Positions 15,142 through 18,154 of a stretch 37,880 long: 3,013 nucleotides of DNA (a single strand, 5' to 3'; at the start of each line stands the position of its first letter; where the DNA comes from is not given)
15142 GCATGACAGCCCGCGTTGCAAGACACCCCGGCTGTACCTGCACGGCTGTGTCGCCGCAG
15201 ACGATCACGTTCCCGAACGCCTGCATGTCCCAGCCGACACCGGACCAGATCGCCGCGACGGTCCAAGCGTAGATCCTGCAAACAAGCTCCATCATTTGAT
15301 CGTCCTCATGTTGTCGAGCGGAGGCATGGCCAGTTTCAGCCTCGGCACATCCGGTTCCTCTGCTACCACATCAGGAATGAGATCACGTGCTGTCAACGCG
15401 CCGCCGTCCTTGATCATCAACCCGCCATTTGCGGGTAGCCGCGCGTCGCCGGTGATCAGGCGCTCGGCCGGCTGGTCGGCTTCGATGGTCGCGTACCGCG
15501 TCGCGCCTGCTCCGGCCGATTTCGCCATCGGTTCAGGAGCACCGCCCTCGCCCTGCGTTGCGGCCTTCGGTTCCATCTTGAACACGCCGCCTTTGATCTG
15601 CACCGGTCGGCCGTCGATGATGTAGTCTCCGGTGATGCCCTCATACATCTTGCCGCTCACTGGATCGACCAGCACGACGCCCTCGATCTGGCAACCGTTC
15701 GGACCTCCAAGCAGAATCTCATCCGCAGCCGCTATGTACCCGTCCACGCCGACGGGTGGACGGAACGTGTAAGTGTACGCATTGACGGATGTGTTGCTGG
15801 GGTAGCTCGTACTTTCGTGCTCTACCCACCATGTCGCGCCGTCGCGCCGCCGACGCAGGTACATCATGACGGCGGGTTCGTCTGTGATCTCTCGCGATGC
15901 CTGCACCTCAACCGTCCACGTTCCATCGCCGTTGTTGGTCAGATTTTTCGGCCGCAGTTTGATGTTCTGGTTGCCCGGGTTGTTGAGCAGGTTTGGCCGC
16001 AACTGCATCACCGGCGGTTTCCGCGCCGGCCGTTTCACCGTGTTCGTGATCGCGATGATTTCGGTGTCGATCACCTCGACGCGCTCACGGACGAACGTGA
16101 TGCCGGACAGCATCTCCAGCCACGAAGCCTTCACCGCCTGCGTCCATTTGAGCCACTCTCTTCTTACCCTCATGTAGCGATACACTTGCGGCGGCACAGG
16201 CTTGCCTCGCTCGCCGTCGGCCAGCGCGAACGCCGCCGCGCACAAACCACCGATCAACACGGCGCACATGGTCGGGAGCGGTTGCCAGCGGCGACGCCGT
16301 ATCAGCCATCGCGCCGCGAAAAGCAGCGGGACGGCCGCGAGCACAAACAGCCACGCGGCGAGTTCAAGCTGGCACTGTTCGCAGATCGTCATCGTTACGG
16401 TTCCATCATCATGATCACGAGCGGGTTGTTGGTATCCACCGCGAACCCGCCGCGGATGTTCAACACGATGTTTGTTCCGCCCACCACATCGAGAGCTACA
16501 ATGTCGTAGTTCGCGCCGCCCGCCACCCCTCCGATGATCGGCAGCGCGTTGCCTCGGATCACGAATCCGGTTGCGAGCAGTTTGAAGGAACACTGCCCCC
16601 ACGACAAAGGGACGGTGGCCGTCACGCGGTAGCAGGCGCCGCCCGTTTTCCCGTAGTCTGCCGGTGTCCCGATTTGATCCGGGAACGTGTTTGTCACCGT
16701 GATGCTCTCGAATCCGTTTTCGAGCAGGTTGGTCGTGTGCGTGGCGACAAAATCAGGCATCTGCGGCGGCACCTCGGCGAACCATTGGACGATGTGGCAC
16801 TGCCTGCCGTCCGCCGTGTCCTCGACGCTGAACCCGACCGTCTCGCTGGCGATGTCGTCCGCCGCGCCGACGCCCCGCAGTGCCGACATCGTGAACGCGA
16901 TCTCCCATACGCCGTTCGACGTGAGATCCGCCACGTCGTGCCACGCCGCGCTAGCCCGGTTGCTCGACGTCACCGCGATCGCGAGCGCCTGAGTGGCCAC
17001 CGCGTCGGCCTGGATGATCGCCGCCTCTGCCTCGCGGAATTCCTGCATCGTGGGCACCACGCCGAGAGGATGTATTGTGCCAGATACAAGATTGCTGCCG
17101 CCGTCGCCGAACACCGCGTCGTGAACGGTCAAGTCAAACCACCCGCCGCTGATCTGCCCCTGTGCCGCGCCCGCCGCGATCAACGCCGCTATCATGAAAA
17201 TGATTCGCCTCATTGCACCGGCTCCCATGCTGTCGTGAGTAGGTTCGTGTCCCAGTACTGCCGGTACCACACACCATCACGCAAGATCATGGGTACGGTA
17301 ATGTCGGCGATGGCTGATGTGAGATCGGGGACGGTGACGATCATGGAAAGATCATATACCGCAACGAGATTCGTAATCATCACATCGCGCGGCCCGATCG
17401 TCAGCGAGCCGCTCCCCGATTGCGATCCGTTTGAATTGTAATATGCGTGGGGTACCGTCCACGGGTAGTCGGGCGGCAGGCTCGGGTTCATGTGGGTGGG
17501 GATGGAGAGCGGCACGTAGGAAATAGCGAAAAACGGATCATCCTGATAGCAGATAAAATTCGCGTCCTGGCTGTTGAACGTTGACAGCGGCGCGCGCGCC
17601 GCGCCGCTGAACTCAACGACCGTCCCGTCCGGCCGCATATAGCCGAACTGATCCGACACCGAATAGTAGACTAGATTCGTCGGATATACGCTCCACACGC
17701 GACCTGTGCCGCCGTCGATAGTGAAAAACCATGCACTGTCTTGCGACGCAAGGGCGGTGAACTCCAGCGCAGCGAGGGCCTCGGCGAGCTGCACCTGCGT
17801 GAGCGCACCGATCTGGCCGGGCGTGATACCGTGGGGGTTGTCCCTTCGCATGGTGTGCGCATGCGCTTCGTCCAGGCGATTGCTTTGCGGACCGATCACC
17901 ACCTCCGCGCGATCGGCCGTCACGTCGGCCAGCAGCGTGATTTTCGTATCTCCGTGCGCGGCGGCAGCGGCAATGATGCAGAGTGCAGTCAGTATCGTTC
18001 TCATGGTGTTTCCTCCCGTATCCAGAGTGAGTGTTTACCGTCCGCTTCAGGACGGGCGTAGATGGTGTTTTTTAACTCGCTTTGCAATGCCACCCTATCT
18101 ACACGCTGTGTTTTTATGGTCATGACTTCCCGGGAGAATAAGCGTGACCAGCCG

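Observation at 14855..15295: Phage-encoded mini membrane protein with an exosortase/archaeosortase-like Cys-Arg-His core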

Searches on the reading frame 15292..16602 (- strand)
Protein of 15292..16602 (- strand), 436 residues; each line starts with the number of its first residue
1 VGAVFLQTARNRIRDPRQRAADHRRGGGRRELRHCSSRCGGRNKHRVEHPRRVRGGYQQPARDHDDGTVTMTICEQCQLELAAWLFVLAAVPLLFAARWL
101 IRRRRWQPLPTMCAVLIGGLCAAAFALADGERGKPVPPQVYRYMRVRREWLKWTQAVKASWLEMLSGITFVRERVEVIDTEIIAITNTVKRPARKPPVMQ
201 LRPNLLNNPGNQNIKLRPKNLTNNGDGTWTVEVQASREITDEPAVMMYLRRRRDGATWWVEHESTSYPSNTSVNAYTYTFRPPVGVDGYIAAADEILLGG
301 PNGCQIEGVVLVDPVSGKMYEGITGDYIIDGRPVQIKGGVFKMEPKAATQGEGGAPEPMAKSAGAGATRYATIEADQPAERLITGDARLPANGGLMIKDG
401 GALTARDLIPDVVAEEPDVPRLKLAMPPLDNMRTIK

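Call 8: search_protein_families(library=pfam, proteins=[window:15292-16602:-], max_evalue=0.01)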
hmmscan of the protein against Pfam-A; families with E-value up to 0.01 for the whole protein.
window:15292-16602:- (436 aa): 0 families

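Call 32: search_protein_families(library=phrogs, proteins=[window:15292-16392:-], max_evalue=0.01)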
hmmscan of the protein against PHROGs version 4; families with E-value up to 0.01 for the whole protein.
window:15292-16392:- (366 aa): 0 families

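Call 35: search_protein_families(library=ncbifam, proteins=[window:15292-16392:-], max_evalue=1)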
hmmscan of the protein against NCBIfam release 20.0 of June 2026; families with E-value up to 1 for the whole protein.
window:15292-16392:- (366 aa): 0 families

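Call 37: search_dna_similar(query=window:15292-16392:-, collection=phages, mode=protein, max_evalue=0.01)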
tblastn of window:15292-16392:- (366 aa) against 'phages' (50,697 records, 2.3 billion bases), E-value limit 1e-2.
No match.

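Call 45: find_homologous_proteins(query=window:15292-16392:-, max_evalue=0.001)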
Query window:15292-16392:- (366 aa): 10 proteins with E <= 0.001 among 8000 candidates.
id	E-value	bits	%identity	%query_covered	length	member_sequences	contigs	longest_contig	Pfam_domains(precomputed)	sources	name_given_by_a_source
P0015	9.4e-236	800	98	98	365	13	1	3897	-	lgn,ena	-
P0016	5.7e-105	369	56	84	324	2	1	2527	-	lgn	-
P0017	5.6e-103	363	57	81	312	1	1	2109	-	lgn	-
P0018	1.2e-98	348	48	94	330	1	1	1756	-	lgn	-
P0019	2.4e-97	344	54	81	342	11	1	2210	-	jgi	-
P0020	1.7e-96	341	50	99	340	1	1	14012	-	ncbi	-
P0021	3.2e-95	337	48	98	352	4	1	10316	-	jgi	-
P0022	2.4e-92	328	47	98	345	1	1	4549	-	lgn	-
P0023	4.5e-90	320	50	83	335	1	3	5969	-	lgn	-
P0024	9.6e-85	303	51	76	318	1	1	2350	-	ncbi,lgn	-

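Call 47: find_encoding_contigs(protein=P0020, flank=10000, max_places=2)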
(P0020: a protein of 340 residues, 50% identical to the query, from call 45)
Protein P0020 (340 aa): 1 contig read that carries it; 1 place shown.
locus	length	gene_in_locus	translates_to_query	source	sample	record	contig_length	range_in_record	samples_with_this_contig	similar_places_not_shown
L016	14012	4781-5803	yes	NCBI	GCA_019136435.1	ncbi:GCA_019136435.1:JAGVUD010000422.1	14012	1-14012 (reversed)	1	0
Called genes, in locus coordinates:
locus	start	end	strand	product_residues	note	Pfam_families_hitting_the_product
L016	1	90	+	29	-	?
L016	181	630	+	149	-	PF07030:Phage_Mu_Gp36 (weak)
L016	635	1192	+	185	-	-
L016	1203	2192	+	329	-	-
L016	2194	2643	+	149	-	-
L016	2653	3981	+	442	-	-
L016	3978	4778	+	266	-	-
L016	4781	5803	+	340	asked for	-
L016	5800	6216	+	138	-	-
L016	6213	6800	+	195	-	PF13472:Lipase_GDSL_2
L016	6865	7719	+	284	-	-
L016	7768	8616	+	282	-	-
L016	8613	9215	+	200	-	-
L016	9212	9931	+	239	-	-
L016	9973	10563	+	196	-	-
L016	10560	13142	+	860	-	-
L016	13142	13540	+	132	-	-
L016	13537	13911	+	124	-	-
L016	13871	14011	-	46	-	?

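Call 48: find_encoding_contigs(protein=P0021, flank=10000, max_places=2)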
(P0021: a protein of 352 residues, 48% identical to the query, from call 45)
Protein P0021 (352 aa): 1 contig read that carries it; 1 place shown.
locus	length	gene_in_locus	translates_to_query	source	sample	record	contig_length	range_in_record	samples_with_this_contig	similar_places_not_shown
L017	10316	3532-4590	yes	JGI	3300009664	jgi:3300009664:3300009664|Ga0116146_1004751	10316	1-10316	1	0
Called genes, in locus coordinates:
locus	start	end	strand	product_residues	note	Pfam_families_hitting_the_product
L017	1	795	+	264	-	?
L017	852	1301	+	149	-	-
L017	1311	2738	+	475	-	-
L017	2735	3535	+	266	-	-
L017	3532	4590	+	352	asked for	-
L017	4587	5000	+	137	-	-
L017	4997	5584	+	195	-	PF00657:Lipase_GDSL (faint), PF13472:Lipase_GDSL_2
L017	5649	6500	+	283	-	-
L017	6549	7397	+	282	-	-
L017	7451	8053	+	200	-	-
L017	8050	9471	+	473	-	-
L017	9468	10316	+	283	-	?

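Call 49: find_related_loci(query=A3, collection=viral_contigs, flank=8000)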
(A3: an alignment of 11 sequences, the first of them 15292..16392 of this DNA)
Query A3 (366 aa) in viral_contigs; peptide patterns used: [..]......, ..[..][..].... (x = any residue, [..] = any of these).
600 stretches matched a pattern (row limit reached: there are more); 2 encode a relative of the query (tblastn E <= 1e-3); 2 distinct loci.
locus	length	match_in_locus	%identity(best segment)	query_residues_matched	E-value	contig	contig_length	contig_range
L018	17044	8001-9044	48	1-360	8e-96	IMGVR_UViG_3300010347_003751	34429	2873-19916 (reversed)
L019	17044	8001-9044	48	1-360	8e-96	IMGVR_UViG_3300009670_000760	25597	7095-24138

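Call 50: find_related_loci(query=A3, collection=genome_contigs, flank=8000)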
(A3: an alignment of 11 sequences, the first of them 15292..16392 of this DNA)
Query A3 (366 aa) in genome_contigs; peptide patterns used: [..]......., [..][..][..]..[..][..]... (x = any residue, [..] = any of these).
600 stretches matched a pattern, but none encodes a relative of the query by tblastn (E <= 1e-3).

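Call 62: predict_structure(alignment_id=A3)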
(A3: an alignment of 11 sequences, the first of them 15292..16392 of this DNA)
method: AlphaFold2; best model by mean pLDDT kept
length: 366 residues; sequences in the alignment: 11
mean_pLDDT: 53.8   pTM: 0.32
mean pLDDT of the five models: 53.8, 49.7, 49.7, 49.5, 46.7
residues with pLDDT >= 90: 8; 70-90: 91; 50-70: 103; < 50: 164
segments of 3 or more residues with pLDDT < 50: 104-142, 174-176, 178-183, 185-189, 229-234, 252-255, 268-366
pLDDT, mean of each block of 10 residues (from residue 1): 73 85 89 89 87 76 69 77 78 73 48 30 27 27 59 70 66 49 47 58 69 60 57 53 54 52 51 37 29 26 28 27 27 31 33 38 35
secondary structure, 60 per line:
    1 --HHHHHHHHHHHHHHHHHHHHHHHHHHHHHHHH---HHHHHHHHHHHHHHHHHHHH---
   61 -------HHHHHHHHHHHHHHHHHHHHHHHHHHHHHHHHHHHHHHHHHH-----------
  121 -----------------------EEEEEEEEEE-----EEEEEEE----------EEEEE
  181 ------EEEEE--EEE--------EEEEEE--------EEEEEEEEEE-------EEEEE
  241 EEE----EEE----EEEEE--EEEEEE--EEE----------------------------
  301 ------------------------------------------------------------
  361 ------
elements in order: H3-34 H38-57 H68-109 E144-153 E159-165 E176-180 E187-191 E194-196 E205-210 E219-228 E236-243 E248-250 E255-259 E262-267 E270-272

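Call 68: fold_search(model_id=the predicted structure, library=pdb)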
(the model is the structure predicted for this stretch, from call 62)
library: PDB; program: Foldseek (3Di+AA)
matches with E <= 10: 885; with E <= 0.001: 0
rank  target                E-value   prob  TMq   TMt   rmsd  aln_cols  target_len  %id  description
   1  1krh_A                8.6e-02  0.75  0.12  0.13   6.5        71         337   18  X-ray Structure of Benzoate Dioxygenase Reductase (released 2002-05-15)
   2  7c3b_A                9.1e-02  0.82  0.14  0.15   5.2        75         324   11  Ferredoxin reductase in carbazole 1,9a-dioxygenase (FAD apo form) (released 2021-05-26)
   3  8u7y_A                1.0e-01  0.30  0.12  0.08  26.1       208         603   10  Structural Basis of Human NOX5 Activation (released 2024-04-24)
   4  5b1c_C                1.1e-01  0.82  0.17  0.49   5.6        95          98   15  Crystal structure of DEN4 ED3 mutant with L387I (released 2016-02-24)
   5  8qta                  1.1e-01  0.89  0.13  0.12   5.5        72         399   10  Cryo-EM structure of Streptococcus pneumoniae NADPH oxidase F397A mutant in complex with NADPH (released 2024-07-24)
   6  8qt6                  1.1e-01  0.87  0.13  0.12   5.3        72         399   10  Cryo-EM structure of Streptococcus pneumoniae NADPH oxidase (released 2024-07-24)
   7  6dfj_E                1.1e-01  0.77  0.16  0.46   5.5        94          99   17  Crystal structure of anti-Zika antibody Z021 bound to DENV-1 envelope protein DIII (released 2018-10-24)
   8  6wd9_8                1.1e-01  0.23  0.13  0.14  14.3       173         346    7  Cryo-EM of elongating ribosome with EF-Tu*GTP elucidates tRNA proofreading (Cognate Structure III-B) (released 2020-07-08)
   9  1fdr                  1.2e-01  0.57  0.13  0.17   6.1        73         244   12  FLAVODOXIN REDUCTASE FROM E. COLI (released 1997-09-17)
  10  6flb_G                1.3e-01  0.80  0.17  0.49   5.4        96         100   12  3H5 Fab bound to EDIII of DenV 2 Xtal form 2 (released 2018-10-24)
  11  5aaw_G                1.3e-01  0.75  0.17  0.48   5.6        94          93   15  Structure of a redesigned cross-reactive antibody to dengue virus with increased in vivo potency (released 2015-09-30)
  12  3uzq_B                1.3e-01  0.54  0.14  0.42   6.7        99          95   16  Crystal structure of the dengue virus serotype 1 envelope protein domain III in complex with the variable domains of M (released 2012-02-22)
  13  8dos_B                1.4e-01  0.69  0.14  0.19   5.2        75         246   15  Crystal structure of Ferredoxin (flavodoxin):NADP(+) oxidoreductase from Klebsiella pneumoniae (released 2022-07-27)
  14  4l5f_E                1.4e-01  0.66  0.16  0.45   5.5        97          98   15  Crystal Structure of DENV1-E106 Fab bound to DENV-1 Envelope protein DIII (released 2013-12-11)
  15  5tug_A                1.4e-01  0.44  0.17  0.39   7.5       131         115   15  Archaellum periplasmic stator protein complex FlaF and FlaG from Sulfolobus acidocaldarius (released 2018-01-10)
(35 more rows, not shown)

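Call 75: search_solved_structures(query=A3, max_evalue=1)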
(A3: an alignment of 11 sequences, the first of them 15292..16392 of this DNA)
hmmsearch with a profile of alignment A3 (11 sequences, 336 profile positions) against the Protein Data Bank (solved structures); distinct sequences matched with E-value up to 1: 0.

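Call 82: search_protein_families(library=padloc, proteins=[window:15292-16392:-], max_evalue=0.01)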
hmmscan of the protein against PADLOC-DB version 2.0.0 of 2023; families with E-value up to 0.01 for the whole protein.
window:15292-16392:- (366 aa): 0 families

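Call 85: find_related_loci(query=A3, collection=metagenome_contigs, flank=10000)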
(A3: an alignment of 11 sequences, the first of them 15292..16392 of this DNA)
Query A3 (366 aa) in metagenome_contigs; peptide patterns used: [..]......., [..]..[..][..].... (x = any residue, [..] = any of these).
600 stretches matched a pattern (row limit reached: there are more); 4 encode a relative of the query (tblastn E <= 1e-3); 4 distinct loci.
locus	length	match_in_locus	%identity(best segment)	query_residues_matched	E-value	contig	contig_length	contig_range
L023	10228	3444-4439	87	1-366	0e+0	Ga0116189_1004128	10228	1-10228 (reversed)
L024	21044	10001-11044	48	1-360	1e-95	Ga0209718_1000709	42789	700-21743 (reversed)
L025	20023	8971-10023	52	1-360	5e-85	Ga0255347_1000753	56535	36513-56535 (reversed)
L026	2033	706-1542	52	1-278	4e-85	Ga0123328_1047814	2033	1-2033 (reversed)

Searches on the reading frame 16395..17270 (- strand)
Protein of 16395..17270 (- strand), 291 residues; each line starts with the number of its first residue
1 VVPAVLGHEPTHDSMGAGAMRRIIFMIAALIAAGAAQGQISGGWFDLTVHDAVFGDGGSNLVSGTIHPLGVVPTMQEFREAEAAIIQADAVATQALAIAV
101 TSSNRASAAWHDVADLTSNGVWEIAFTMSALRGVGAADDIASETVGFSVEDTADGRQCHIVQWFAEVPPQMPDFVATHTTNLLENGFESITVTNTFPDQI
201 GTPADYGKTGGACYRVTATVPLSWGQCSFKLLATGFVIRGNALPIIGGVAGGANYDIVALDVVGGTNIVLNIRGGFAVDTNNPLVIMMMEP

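Call 9: search_protein_families(library=pfam, proteins=[window:16395-17270:-], max_evalue=0.01)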
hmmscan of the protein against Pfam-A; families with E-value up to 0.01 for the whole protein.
window:16395-17270:- (291 aa): 0 families

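Call 32: search_protein_families(library=phrogs, proteins=[window:16395-17213:-], max_evalue=0.01)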
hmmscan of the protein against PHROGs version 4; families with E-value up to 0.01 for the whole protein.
window:16395-17213:- (272 aa): 0 families

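Call 35: search_protein_families(library=ncbifam, proteins=[window:16395-17213:-], max_evalue=1)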
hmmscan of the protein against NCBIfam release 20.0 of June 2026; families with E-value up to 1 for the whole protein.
window:16395-17213:- (272 aa): 1 family
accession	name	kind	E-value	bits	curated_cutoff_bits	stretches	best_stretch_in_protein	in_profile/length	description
NF041560.1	T6SS_Burk_ExIF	subfamily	0.12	12.1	90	1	42-90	1-51/234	putative type VI secretion system effector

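Call 76: search_solved_structures(query=A4, max_evalue=1)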
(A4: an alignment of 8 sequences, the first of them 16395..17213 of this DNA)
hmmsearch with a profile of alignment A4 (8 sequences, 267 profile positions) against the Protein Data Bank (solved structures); distinct sequences matched with E-value up to 1: 0.

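Call 82: search_protein_families(library=padloc, proteins=[window:16395-17213:-], max_evalue=0.01)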
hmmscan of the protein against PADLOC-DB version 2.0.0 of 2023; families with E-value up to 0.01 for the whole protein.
window:16395-17213:- (272 aa): 0 families

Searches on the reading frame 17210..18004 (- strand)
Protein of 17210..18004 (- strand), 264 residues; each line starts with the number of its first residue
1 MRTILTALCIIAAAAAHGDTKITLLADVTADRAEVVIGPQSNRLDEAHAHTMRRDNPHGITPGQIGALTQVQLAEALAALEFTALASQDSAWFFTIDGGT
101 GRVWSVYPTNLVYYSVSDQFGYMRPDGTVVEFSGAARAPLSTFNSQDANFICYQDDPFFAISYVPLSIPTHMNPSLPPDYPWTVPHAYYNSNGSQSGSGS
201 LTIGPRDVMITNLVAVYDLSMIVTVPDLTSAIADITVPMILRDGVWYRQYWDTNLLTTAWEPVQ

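Call 9: search_protein_families(library=pfam, proteins=[window:17210-18004:-], max_evalue=0.01)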
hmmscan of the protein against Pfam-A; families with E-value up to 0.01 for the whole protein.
window:17210-18004:- (264 aa): 0 families

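Call 32: search_protein_families(library=phrogs, proteins=[window:17210-18004:-], max_evalue=0.01)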
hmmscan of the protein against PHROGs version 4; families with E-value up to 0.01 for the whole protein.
window:17210-18004:- (264 aa): 3 families
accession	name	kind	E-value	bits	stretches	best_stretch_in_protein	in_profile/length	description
phrog_8147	-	tail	0.00047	20.4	1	16-68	141-189/436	tail fiber protein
phrog_13857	-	tail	0.0011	18.5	1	47-80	312-345/743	tail protein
phrog_7557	-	head and packaging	0.007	15.1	1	46-73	391-418/1221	virion structural protein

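Call 35: search_protein_families(library=ncbifam, proteins=[window:17210-18004:-], max_evalue=1)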
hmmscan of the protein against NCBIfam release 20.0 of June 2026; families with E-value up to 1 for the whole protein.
window:17210-18004:- (264 aa): 0 families

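Call 82: search_protein_families(library=padloc, proteins=[window:17210-18004:-], max_evalue=0.01)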
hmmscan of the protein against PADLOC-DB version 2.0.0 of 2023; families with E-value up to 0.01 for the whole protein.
window:17210-18004:- (264 aa): 0 families
